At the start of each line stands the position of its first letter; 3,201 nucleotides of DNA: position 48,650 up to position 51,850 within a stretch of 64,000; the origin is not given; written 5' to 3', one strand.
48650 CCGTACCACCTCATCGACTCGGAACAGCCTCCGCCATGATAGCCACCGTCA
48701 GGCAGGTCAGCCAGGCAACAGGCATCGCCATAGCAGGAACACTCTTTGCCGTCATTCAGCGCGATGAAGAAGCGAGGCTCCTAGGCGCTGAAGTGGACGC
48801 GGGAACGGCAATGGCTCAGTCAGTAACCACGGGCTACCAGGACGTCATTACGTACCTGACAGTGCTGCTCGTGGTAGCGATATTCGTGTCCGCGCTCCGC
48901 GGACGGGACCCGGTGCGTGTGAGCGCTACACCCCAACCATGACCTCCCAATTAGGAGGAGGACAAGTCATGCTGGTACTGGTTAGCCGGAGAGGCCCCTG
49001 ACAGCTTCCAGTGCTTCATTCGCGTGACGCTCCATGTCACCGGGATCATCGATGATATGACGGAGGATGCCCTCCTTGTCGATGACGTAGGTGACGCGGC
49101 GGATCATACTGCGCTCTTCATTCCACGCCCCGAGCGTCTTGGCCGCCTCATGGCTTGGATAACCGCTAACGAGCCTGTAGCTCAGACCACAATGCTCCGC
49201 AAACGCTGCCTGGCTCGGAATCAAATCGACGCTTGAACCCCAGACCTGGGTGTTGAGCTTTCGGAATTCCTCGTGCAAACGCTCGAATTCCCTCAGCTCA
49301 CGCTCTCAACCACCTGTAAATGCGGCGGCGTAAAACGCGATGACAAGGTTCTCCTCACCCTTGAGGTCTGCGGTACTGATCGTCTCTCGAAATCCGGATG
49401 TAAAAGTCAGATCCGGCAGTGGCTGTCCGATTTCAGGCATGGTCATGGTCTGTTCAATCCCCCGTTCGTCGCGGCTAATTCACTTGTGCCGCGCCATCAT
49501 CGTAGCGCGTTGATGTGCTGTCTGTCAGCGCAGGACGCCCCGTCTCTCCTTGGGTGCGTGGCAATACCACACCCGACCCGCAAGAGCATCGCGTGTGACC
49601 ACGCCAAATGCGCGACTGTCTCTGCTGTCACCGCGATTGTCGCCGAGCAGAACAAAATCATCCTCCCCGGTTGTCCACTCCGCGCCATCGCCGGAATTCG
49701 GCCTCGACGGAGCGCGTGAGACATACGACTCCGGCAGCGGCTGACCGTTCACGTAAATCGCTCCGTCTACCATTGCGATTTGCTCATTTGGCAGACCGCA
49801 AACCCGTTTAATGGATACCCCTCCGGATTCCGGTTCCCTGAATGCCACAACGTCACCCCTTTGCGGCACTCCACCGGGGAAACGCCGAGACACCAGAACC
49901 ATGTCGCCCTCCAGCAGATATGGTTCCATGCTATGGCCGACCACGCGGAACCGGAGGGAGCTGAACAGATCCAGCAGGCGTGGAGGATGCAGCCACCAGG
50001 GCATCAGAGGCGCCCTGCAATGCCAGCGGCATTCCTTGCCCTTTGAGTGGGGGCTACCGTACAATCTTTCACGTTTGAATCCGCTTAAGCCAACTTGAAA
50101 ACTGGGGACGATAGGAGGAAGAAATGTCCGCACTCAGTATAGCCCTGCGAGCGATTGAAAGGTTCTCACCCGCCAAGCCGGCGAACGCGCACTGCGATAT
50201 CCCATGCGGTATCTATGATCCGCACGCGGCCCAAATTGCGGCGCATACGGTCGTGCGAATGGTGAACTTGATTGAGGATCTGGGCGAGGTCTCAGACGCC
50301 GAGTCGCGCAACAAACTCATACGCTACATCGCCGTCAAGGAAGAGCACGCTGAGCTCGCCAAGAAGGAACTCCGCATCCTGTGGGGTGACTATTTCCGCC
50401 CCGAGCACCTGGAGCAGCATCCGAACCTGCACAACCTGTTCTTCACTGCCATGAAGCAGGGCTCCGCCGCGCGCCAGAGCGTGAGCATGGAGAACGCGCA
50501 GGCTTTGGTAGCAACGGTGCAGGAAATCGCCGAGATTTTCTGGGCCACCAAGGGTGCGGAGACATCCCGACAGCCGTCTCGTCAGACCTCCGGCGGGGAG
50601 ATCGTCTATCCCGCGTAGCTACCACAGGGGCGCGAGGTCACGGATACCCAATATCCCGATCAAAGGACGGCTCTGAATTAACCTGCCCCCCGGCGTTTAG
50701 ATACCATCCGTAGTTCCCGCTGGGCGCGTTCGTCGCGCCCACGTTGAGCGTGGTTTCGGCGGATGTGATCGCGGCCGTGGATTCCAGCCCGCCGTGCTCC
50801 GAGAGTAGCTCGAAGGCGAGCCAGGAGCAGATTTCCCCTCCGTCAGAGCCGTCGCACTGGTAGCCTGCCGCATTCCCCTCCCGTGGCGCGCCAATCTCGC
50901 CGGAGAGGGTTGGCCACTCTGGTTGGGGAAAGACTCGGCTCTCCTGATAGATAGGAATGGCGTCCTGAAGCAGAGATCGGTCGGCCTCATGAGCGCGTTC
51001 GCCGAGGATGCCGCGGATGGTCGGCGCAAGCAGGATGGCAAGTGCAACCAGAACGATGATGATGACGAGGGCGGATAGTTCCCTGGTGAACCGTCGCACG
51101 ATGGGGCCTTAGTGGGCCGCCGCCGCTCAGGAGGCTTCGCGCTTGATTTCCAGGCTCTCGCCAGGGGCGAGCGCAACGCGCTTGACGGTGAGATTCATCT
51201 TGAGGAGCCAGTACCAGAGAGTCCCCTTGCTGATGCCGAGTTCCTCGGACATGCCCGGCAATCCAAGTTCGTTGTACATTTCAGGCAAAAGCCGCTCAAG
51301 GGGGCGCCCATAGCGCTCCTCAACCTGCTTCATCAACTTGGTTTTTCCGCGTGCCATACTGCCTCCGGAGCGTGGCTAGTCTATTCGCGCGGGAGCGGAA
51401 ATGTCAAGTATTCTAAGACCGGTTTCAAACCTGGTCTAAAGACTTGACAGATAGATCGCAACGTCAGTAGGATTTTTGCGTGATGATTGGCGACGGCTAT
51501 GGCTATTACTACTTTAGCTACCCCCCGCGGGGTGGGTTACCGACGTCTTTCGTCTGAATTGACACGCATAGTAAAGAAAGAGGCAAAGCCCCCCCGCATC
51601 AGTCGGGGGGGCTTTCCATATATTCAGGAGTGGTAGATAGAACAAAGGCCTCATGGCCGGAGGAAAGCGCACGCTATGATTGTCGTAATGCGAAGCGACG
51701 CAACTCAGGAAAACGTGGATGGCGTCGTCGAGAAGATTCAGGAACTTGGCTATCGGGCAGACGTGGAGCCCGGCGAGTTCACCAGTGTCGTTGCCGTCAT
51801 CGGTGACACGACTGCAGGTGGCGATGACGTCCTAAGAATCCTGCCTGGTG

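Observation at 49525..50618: Divergent sodN / sodX pair (Ni-SOD with its dedicated S26 maturation peptidase) adjacent to the Sec-peroxiredoxin: compact oxidative-stress locus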

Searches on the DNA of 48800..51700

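Call 59: search_rna_families(source=window, start=48800, end=51700, threshold=evalue, max_evalue=1)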
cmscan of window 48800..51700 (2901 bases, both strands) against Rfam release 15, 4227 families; matches with E-value up to 1: 1.
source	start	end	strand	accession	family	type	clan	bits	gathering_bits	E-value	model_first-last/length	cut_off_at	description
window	51577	51682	-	RF01772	rnk_pseudo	Cis-reg; leader;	-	27.3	55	0.083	1-108/108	no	Pseudomonas rnk leader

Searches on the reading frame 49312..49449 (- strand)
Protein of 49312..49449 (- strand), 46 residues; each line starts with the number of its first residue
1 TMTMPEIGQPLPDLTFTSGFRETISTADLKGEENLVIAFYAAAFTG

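Call 5: search_protein_families(library=pfam, proteins=[window:49312-49449:-], max_evalue=0.01)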
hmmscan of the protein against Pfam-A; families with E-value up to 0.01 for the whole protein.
window:49312-49449:- (46 aa): 1 family
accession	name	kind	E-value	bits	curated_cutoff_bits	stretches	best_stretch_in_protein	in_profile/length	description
PF00578.27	AhpC-TSA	-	0.00077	19.8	26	1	7-45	1-38/124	AhpC/TSA family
